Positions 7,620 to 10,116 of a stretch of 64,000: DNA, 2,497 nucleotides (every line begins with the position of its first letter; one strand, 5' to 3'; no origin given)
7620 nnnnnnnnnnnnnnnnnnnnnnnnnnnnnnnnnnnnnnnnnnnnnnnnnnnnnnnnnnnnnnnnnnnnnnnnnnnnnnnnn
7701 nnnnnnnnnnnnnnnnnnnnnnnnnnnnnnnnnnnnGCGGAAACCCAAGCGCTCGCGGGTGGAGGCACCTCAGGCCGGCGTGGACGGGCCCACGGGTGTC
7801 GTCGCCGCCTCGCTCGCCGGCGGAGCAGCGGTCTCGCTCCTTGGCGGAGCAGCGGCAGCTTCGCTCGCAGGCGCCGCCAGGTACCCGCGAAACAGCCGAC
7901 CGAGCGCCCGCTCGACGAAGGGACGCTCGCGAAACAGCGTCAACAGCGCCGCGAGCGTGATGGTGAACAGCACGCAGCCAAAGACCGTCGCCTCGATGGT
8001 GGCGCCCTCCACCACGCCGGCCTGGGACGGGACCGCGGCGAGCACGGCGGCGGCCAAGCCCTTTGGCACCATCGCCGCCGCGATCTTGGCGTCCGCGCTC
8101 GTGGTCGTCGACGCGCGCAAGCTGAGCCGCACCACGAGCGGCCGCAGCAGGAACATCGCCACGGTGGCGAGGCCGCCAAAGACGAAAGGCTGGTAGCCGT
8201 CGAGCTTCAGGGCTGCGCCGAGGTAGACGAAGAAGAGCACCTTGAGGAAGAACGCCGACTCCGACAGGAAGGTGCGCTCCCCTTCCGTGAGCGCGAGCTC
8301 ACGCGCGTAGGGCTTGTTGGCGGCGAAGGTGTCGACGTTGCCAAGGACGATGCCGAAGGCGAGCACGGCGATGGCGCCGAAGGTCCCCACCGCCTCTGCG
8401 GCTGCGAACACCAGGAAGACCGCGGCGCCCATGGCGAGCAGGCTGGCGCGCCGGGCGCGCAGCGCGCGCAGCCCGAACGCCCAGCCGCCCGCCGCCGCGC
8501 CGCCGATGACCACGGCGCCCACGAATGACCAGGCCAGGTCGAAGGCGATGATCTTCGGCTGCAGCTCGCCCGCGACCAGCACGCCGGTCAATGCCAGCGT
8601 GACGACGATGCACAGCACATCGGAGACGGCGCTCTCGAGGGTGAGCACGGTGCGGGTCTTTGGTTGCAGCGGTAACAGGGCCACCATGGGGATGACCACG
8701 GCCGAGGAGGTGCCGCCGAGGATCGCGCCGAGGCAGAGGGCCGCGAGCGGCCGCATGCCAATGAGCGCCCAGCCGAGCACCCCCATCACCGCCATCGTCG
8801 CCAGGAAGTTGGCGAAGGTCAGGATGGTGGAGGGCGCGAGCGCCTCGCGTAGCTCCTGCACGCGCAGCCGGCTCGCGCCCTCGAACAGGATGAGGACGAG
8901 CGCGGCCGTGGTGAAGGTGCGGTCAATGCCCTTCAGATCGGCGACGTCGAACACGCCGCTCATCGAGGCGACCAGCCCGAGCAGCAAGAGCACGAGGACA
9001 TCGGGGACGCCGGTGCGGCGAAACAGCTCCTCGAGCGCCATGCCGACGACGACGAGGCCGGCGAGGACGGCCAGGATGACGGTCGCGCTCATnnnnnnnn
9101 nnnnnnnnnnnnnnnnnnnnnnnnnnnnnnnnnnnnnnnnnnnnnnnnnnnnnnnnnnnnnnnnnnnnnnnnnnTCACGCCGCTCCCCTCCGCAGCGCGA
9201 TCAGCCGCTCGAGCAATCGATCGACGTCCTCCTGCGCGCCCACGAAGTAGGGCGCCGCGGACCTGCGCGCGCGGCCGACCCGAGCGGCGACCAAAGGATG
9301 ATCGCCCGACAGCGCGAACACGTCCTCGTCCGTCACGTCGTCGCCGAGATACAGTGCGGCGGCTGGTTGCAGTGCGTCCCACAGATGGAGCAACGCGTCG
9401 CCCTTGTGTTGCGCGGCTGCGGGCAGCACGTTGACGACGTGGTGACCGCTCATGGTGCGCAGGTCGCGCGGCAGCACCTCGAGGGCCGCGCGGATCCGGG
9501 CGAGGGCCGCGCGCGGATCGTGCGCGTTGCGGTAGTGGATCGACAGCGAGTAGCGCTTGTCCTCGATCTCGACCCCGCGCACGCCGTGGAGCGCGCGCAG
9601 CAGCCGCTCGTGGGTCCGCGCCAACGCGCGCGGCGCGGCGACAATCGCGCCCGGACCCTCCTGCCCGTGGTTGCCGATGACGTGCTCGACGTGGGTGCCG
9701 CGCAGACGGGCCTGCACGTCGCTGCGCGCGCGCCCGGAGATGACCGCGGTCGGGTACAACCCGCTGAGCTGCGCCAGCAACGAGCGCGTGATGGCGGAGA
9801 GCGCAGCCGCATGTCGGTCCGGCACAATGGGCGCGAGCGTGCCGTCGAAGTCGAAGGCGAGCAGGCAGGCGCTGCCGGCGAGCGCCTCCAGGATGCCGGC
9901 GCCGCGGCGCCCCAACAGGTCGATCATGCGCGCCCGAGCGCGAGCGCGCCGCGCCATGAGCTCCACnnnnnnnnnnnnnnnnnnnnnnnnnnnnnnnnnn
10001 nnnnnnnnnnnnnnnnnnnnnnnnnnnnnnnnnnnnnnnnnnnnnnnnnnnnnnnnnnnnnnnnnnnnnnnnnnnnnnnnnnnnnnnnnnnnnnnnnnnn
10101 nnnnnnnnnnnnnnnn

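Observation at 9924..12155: Membrane-anchored OtsA: trehalose-6-phosphate synthase fused to an N-terminal two-TM 'sensor-like' module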

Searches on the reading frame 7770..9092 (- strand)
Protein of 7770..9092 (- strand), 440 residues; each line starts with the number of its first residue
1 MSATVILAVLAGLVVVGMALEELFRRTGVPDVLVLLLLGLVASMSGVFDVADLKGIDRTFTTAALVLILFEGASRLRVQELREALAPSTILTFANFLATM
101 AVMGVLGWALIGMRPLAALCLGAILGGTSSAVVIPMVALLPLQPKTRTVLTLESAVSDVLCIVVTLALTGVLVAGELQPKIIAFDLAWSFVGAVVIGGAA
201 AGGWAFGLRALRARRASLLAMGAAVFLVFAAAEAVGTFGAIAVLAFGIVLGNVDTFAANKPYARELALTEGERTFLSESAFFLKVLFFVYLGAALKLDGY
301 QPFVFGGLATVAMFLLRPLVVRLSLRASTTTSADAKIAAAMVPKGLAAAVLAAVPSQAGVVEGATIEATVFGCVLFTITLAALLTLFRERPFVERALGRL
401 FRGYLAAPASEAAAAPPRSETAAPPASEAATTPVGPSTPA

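Call 3: search_protein_families(library=pfam, proteins=[window:7770-9092:-], max_evalue=0.01)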
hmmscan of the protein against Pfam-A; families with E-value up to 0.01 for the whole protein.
window:7770-9092:- (440 aa): 1 family
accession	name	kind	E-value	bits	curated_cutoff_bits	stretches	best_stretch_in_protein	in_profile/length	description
PF00999.27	Na_H_Exchanger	-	9.9e-33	113.9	26.2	1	18-383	9-372/375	Sodium/hydrogen exchanger, transmembrane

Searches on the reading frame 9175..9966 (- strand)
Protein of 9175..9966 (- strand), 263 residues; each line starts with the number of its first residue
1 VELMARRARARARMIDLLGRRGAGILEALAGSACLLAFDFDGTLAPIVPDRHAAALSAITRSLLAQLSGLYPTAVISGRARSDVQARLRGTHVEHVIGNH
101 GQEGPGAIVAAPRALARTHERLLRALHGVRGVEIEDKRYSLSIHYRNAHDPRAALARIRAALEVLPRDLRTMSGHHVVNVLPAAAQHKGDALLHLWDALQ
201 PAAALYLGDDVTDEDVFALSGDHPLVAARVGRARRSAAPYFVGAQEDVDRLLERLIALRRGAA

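Call 3: search_protein_families(library=pfam, proteins=[window:9175-9966:-], max_evalue=0.01)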
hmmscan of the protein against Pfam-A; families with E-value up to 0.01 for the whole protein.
window:9175-9966:- (263 aa): 1 family
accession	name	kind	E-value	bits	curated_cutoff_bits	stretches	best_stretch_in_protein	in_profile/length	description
PF02358.22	Trehalose_PPase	-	1.3e-25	90.4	27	1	38-223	2-206/235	Trehalose-phosphatase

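Call 4: search_protein_families(library=ncbifam, proteins=[window:9175-9966:-], max_evalue=0.01)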
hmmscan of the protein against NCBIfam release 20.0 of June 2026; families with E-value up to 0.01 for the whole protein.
window:9175-9966:- (263 aa): 4 families
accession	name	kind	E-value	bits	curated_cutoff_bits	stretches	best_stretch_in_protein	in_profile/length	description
NF011071.0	PRK14501.1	equivalog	1.4e-29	102.9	634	1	29-257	489-726/729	bifunctional alpha,alpha-trehalose-phosphate synthase (UDP-forming)/trehalose-phosphatase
TIGR00685.1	T6PP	equivalog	7.7e-29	101.3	68.05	1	35-255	5-248/250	trehalose-phosphatase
NF007560.0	PRK10187.1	equivalog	9e-18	64.5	327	1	37-255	18-243/266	trehalose-phosphatase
TIGR01484.1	HAD-SF-IIB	subfamily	1.9e-13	51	41.8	1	35-221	1-216/221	HAD-IIB family hydrolase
